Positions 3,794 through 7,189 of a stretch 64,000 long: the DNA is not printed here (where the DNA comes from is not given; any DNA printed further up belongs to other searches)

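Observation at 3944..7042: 1032-aa 'modular pilin': textbook type IV prepilin N-terminus fused to about 1000 aa of repeat modules and a Cys-rich tail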

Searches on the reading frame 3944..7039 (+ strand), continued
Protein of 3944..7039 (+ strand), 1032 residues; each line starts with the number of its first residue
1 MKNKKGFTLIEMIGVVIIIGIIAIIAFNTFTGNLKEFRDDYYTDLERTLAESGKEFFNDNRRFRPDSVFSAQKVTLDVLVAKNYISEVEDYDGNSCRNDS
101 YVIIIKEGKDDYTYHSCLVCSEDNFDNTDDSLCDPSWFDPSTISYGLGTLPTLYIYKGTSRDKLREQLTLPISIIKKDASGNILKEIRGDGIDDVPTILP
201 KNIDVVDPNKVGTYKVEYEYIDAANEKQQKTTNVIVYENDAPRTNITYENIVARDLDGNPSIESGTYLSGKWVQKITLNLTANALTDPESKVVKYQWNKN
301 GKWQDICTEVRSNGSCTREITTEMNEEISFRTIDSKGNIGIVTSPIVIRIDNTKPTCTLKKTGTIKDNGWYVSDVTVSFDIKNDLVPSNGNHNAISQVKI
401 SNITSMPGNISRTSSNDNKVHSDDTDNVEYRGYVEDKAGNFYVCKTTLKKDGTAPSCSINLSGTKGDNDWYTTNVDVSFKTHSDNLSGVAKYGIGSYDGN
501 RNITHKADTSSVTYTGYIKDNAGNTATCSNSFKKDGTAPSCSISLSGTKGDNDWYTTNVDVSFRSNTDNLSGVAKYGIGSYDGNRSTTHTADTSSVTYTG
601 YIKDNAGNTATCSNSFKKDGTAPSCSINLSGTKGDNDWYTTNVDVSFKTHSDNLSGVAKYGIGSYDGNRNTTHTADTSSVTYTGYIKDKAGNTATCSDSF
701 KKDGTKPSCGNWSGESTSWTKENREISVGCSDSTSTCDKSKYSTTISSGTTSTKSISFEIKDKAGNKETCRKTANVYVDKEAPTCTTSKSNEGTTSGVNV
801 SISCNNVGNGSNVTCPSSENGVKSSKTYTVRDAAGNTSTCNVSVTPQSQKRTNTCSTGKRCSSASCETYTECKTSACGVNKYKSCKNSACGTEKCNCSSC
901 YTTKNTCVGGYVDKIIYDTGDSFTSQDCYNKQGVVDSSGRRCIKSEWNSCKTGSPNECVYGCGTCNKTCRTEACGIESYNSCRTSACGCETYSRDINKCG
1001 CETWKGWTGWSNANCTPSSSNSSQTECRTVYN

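Call 17: find_encoding_contigs(protein=P0006, flank=10000, max_places=6)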
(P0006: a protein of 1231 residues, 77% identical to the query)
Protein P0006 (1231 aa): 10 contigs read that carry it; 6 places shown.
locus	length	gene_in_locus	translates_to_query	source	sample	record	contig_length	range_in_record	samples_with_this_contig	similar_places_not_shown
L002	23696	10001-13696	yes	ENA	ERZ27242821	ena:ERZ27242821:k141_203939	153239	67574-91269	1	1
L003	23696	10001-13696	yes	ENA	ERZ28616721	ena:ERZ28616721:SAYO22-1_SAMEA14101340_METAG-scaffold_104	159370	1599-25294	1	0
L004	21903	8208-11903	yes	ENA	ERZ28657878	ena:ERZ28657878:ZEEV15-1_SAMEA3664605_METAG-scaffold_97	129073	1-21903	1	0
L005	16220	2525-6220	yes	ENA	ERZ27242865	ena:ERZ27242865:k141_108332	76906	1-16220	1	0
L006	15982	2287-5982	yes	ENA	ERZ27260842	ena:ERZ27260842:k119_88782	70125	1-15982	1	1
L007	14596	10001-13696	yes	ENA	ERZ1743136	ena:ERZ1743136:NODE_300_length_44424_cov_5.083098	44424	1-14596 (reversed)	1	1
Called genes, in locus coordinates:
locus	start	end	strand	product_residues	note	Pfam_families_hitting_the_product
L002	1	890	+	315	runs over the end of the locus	PF00551:Formyl_trans_N, PF02911:Formyl_trans_C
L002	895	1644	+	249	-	-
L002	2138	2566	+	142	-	-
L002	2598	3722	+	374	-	PF00266:Aminotran_5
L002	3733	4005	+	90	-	PF00085:Thioredoxin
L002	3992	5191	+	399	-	-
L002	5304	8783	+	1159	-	-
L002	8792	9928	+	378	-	-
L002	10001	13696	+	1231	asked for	PF07963:N_methyl (weak), PF18676:MBG_2, PF09479:Flg_new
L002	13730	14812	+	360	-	-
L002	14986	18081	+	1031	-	PF07963:N_methyl (weak)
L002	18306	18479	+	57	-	PF13451:zf_Tbcl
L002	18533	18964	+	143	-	-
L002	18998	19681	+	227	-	PF20582:UPF0758_N, PF04002:RadC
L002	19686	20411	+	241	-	PF04085:MreC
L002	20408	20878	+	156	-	-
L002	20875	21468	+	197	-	PF01551:Peptidase_M23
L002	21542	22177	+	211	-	PF02163:Peptidase_M50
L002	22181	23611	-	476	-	PF01266:DAO, PF00355:Rieske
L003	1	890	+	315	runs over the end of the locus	PF00551:Formyl_trans_N, PF02911:Formyl_trans_C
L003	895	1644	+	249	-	-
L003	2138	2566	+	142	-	-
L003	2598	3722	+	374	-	PF00266:Aminotran_5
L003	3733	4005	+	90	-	PF00085:Thioredoxin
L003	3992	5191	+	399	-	-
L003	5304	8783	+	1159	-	-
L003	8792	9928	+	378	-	-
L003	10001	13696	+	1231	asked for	PF07963:N_methyl (weak), PF18676:MBG_2, PF09479:Flg_new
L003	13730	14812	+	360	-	-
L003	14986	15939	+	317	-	PF07963:N_methyl (weak)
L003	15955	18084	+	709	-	-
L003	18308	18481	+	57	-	PF13451:zf_Tbcl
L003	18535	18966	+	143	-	-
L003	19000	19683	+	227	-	PF20582:UPF0758_N, PF04002:RadC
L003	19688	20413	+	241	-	PF04085:MreC, PF02470:MlaD (faint)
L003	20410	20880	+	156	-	-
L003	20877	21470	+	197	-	PF01551:Peptidase_M23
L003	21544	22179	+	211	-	PF02163:Peptidase_M50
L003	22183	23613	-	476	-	PF01266:DAO, PF00355:Rieske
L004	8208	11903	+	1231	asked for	PF07963:N_methyl (weak), PF18676:MBG_2, PF09479:Flg_new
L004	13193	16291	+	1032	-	PF07963:N_methyl (weak)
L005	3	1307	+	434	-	?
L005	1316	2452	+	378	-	-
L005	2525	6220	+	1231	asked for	PF07963:N_methyl (weak), PF18676:MBG_2, PF09479:Flg_new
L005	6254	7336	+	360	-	-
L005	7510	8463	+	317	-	PF07963:N_methyl (weak)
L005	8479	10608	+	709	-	-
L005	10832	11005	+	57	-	PF13451:zf_Tbcl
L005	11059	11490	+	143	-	-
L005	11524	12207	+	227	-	PF20582:UPF0758_N, PF04002:RadC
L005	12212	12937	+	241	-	PF04085:MreC, PF02470:MlaD (faint)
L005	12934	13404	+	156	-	-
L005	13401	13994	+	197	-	PF01551:Peptidase_M23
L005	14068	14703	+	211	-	PF02163:Peptidase_M50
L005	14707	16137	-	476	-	PF01266:DAO, PF00355:Rieske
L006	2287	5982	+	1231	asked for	PF07963:N_methyl (weak), PF18676:MBG_2, PF09479:Flg_new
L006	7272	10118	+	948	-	PF07963:N_methyl (weak)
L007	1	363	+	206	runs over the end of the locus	PF00160:Pro_isomerase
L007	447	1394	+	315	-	PF00551:Formyl_trans_N, PF02911:Formyl_trans_C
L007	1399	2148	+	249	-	-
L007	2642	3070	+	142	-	-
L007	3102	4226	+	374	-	PF00266:Aminotran_5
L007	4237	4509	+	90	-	PF00085:Thioredoxin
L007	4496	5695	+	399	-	-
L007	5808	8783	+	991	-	-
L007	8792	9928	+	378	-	-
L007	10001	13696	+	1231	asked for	PF07963:N_methyl (weak), PF18676:MBG_2, PF09479:Flg_new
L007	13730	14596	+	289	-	?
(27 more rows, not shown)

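Call 20: find_encoding_contigs(protein=P0004, flank=10000, max_places=3)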
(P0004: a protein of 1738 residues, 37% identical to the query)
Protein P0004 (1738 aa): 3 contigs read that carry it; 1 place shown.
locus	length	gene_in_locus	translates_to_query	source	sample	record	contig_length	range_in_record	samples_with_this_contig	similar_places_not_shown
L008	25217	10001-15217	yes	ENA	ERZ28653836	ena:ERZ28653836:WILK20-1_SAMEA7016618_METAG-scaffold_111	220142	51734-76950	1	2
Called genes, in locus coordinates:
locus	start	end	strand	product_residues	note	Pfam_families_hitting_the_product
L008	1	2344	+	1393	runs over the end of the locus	PF03382:DUF285, PF24758:LRR_At5g56370 (faint), PF03382:DUF285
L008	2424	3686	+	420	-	PF05697:Trigger_N, PF00254:FKBP_C, PF05698:Trigger_C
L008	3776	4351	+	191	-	-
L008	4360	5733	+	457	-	PF02878:PGM_PMM_I, PF02879:PGM_PMM_II, PF02880:PGM_PMM_III, PF00408:PGM_PMM_IV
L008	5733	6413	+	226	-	PF11667:DUF3267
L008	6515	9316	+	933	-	PF07963:N_methyl (weak)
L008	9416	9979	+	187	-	-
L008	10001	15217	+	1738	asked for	PF07963:N_methyl (weak)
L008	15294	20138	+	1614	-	PF07963:N_methyl (weak)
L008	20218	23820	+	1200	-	PF07963:N_methyl (weak)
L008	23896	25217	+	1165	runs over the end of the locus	PF07963:N_methyl (weak)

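Call 21: find_encoding_contigs(protein=P0085, flank=10000, max_places=3)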
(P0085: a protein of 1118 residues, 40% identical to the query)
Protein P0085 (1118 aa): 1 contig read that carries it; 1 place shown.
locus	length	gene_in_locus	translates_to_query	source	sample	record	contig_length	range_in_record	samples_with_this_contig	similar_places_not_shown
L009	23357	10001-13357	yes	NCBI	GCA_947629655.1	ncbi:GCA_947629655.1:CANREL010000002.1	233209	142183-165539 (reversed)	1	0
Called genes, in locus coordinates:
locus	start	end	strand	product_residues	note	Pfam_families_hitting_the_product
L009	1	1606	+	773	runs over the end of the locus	PF02517:Rce1-like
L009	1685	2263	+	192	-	-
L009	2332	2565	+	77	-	-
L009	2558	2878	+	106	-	PF07875:Coat_F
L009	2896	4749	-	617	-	PF00456:Transketolase_N (faint), PF13292:DXP_synthase_N, PF02775:TPP_enzyme_C (faint), PF02779:Transket_pyr, PF02780:Transketolase_C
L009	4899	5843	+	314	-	PF06144:DNA_pol3_delta, PF21694:DNA_pol3_delta_C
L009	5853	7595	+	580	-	-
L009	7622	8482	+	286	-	-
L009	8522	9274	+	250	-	PF03419:Peptidase_U4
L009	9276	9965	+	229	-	PF04542:Sigma70_r2, PF04545:Sigma70_r4, PF08281:Sigma70_r4_2 (weak), PF01381:HTH_3 (weak)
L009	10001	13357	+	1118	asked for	PF07963:N_methyl (weak)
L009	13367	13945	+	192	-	-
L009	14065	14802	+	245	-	PF00899:ThiF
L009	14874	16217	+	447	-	PF03448:MgtE_N, PF00571:CBS (weak), PF01769:MgtE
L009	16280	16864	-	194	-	PF01966:HD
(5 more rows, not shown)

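Call 22: find_encoding_contigs(protein=P0069, flank=10000, max_places=3)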
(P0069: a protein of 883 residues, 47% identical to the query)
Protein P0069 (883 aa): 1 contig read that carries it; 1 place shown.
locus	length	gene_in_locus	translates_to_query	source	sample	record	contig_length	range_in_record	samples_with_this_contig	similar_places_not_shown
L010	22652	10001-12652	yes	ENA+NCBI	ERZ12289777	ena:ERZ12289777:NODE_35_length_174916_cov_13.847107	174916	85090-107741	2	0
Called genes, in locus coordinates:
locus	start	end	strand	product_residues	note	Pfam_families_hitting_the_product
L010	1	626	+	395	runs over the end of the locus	PF22025:ThiI_fer, PF02926:THUMP, PF02568:ThiI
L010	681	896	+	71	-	PF00269:SASP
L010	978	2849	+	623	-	PF00128:Alpha-amylase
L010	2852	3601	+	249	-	-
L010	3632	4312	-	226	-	-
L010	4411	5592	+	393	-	PF00871:Acetate_kinase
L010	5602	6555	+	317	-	PF01368:DHH, PF02272:DHHA1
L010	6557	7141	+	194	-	PF01926:MMR_HSR1, PF02421:FeoB_N, PF03193:RsgA_GTPase (faint)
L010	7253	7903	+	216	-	-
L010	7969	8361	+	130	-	-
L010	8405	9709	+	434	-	PF00009:GTP_EFTU, PF01926:MMR_HSR1, PF02421:FeoB_N, PF04548:AIG1 (weak), PF00009:GTP_EFTU, PF01926:MMR_HSR1, PF02421:FeoB_N, PF14714:KH_dom-like, +6 more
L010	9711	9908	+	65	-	-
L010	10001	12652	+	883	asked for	PF07963:N_methyl (faint), PF09479:Flg_new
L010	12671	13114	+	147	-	-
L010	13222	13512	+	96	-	-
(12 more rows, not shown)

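Call 42: search_protein_families(library=pfam, proteins=[L002:3992-5188:+, L002:8792-9925:+, L002:895-1641:+, L002:2138-2563:+, L002:5304-8780:+], max_evalue=1)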
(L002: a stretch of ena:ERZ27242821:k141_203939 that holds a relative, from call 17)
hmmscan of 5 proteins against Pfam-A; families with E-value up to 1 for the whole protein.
L002:3992-5188:+ (399 aa): 4 families
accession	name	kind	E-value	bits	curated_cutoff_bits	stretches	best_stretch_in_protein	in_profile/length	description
PF13728.12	TraF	-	0.035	14.4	23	1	43-102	129-190/224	F plasmid transfer operon protein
PF14007.11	YtpI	-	0.049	14.4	29.4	1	218-260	39-79/87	YtpI-like protein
PF09534.15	Trp_oprn_chp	-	0.14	12.5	29.6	0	230-303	58-131/180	Tryptophan-associated transmembrane protein (Trp_oprn_chp)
PF08534.16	Redoxin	-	0.14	12.4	26.6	1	42-77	28-63/148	Redoxin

L002:8792-9925:+ (378 aa): 0 families

L002:895-1641:+ (249 aa): 4 families
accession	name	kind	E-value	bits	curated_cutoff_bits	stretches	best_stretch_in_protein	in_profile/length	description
PF12046.13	CCB1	-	0.092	12.6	25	1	32-96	7-62/168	Cofactor assembly of complex C subunit B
PF25184.1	YxzE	-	0.097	14.1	40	1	32-62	4-34/65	YxzE-like putative bacteriocin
PF09889.16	DUF2116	-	0.16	12.4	26.8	1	24-47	34-57/59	Probable treble clef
PF04277.18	OAD_gamma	-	0.19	12.8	27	1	32-77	14-63/76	Oxaloacetate decarboxylase, gamma chain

L002:2138-2563:+ (142 aa): 2 families
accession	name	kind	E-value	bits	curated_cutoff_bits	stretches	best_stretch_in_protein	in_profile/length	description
PF18895.5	T4SS_pilin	-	0.0015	19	26.6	1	53-117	7-71/71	Type IV secretion system pilin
PF21987.2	YajR_YAM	-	0.064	13.5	26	1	116-136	18-38/56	YajR YAM domain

L002:5304-8780:+ (1159 aa): 4 families
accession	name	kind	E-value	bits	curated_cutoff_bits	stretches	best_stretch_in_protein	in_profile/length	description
PF07963.17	N_methyl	-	0.00071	19.5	21.2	1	1-27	1-27/27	Prokaryotic N-terminal methylation motif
PF20813.2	FhbB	-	0.007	17.1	27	0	844-875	41-72/80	Factor H binding protein B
PF13750.12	Big_3_3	-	0.11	12.6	27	0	357-415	32-90/157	Bacterial Ig-like domain (group 3)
PF23049.1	DUF7039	-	0.47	11.4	27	0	715-763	7-55/105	Domain of unknown function (DUF7039)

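Call 55: find_encoding_contigs(protein=P0109, flank=10000, max_places=3)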
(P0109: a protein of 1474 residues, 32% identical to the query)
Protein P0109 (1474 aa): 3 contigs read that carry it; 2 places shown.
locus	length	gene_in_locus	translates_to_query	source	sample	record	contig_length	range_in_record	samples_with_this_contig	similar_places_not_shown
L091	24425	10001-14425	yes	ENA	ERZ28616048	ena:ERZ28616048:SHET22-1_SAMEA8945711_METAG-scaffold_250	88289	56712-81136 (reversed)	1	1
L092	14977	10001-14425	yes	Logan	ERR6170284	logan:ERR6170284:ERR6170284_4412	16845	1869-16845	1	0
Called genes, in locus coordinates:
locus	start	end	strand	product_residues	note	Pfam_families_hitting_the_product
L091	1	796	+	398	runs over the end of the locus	PF24568:CC_PcsB (weak), PF01551:Peptidase_M23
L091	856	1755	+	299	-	PF02811:PHP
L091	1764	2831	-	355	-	PF01098:FTSW_RODA_SPOVE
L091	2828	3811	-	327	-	PF00953:Glycos_transf_4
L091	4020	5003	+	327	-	PF01933:CofD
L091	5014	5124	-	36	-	-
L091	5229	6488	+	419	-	PF03793:PASTA, PF01522:Polysacc_deac_1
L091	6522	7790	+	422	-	PF08245:Mur_ligase_M, PF02875:Mur_ligase_C (weak)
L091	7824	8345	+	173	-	-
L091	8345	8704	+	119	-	-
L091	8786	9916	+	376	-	PF02163:Peptidase_M50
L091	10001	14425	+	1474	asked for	-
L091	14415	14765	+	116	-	-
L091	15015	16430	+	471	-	PF00587:tRNA-synt_2b, PF03129:HGTP_anticodon, PF09180:ProRS-C_1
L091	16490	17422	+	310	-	PF12224:Amidoligase_2 (faint)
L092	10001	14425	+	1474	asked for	-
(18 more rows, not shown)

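Call 71: search_protein_families(library=pfam, proteins=[P0078, P0099, P0040, P0004, P0087, P0118], max_evalue=0.01)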
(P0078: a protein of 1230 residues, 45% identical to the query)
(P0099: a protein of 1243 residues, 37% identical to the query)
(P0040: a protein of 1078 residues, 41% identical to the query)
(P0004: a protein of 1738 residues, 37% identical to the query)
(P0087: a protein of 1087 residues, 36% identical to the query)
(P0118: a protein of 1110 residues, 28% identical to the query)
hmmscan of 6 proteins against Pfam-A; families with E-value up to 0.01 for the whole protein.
P0078 (1230 aa): 9 families
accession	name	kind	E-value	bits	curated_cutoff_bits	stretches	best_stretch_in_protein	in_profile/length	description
PF07699.19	Ephrin_rec_like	-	1.5e-23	82.7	23.1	6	1013-1054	1-41/48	Tyrosine-protein kinase ephrin type A/B receptor-like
PF07591.16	PT-HINT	-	6.1e-14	52.9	27.7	1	1085-1223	1-137/137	Pretoxin HINT domain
PF09479.16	Flg_new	-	1.4e-08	35.2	27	1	527-592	3-64/65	Listeria-Bacteroides repeat domain (List_Bact_rpt)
PF14890.11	Intein_splicing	-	2.6e-08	34.3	35.8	1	1093-1222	9-155/155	Intein splicing domain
PF01079.26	Hint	-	9.8e-07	29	29.7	1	1075-1197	9-132/213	Hint module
PF13403.11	Hint_2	-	1.3e-06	29.3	28.4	1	1079-1113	2-36/147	Hint domain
PF07562.20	NCD3G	-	7.4e-06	26.2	38.9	1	938-965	28-54/54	Nine Cysteines Domain of family 3 GPCR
PF07963.17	N_methyl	-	0.00039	20.3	21.2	1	2-25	3-26/27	Prokaryotic N-terminal methylation motif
PF07523.18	Big_3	-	0.0069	17.1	21.2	0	200-224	37-62/68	Bacterial Ig-like domain (group 3)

P0099 (1243 aa): 7 families
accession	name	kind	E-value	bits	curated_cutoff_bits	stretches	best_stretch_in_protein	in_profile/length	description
PF07699.19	Ephrin_rec_like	-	1.7e-20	72.9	23.1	5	799-838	3-41/48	Tyrosine-protein kinase ephrin type A/B receptor-like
PF07591.16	PT-HINT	-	6.3e-17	62.6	27.7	1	1093-1232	2-136/137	Pretoxin HINT domain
PF07562.20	NCD3G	-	8.6e-09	35.6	38.9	0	910-949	9-52/54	Nine Cysteines Domain of family 3 GPCR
PF07963.17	N_methyl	-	2.6e-07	30.4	21.2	1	1-26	1-26/27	Prokaryotic N-terminal methylation motif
PF14890.11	Intein_splicing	-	6.5e-07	29.7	35.8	1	1094-1232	3-155/155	Intein splicing domain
PF01079.26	Hint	-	5.3e-05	23.4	29.7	1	1084-1190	11-116/213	Hint module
PF13403.11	Hint_2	-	0.00019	22.3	28.4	1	1086-1117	2-33/147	Hint domain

P0040 (1078 aa): 5 families
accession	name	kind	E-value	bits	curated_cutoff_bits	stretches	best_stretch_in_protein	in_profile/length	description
PF09479.16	Flg_new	-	1.3e-11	44.8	27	1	817-886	2-64/65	Listeria-Bacteroides repeat domain (List_Bact_rpt)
PF07699.19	Ephrin_rec_like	-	3e-10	40.2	23.1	2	696-743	1-48/48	Tyrosine-protein kinase ephrin type A/B receptor-like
PF07963.17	N_methyl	-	9.8e-07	28.5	21.2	1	5-29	3-27/27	Prokaryotic N-terminal methylation motif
PF18998.6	Flg_new_2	-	0.0042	17.5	23.6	1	817-891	2-72/73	Divergent InlB B-repeat domain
PF09136.16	Glucodextran_B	-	0.0083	16.5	27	0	561-619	16-75/83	Glucodextranase, domain B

P0004 (1738 aa): 2 families
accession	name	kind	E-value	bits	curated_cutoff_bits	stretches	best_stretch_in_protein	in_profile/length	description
PF07963.17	N_methyl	-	4.8e-06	26.4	21.2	1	1-27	1-27/27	Prokaryotic N-terminal methylation motif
PF02494.22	HYR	-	8.3e-05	23.3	21.7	0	1486-1565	7-79/81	HYR domain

P0087 (1087 aa): 2 families
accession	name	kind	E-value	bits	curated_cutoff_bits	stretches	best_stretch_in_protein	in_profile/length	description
PF07963.17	N_methyl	-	1.2e-07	31.5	21.2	1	4-28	2-26/27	Prokaryotic N-terminal methylation motif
PF19030.6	TSP1_ADAMTS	-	7.1e-06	26.6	23.8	1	938-988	3-55/55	Thrombospondin type 1 domain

P0118 (1110 aa): 4 families
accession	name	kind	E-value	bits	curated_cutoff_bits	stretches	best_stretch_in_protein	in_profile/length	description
PF12810.13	ALK_LTK_GRD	-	1.2e-17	65.1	24.5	1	818-1100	7-242/243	ALK/LTK, Glycine-rich domain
PF07963.17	N_methyl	-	4.2e-07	29.7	21.2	1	1-26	1-26/27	Prokaryotic N-terminal methylation motif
PF19077.6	Big_13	-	5.6e-06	27.2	27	1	288-322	67-101/102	Bacterial Ig-like domain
PF12245.14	Big_3_2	-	0.0025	18.4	23.3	0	336-402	54-122/122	Bacterial Ig-like domain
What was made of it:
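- On Polymorphic-toxin-like proteins with a pretoxin Hint domain: Only some other family members do: P0078 and P0099, where PT-HINT occupies the last ~140 residues, ending 7-11 residues before the C-terminus (call 71).
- Some family members end in a Hint autoprocessing domain (P0078, P0099; call 71).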
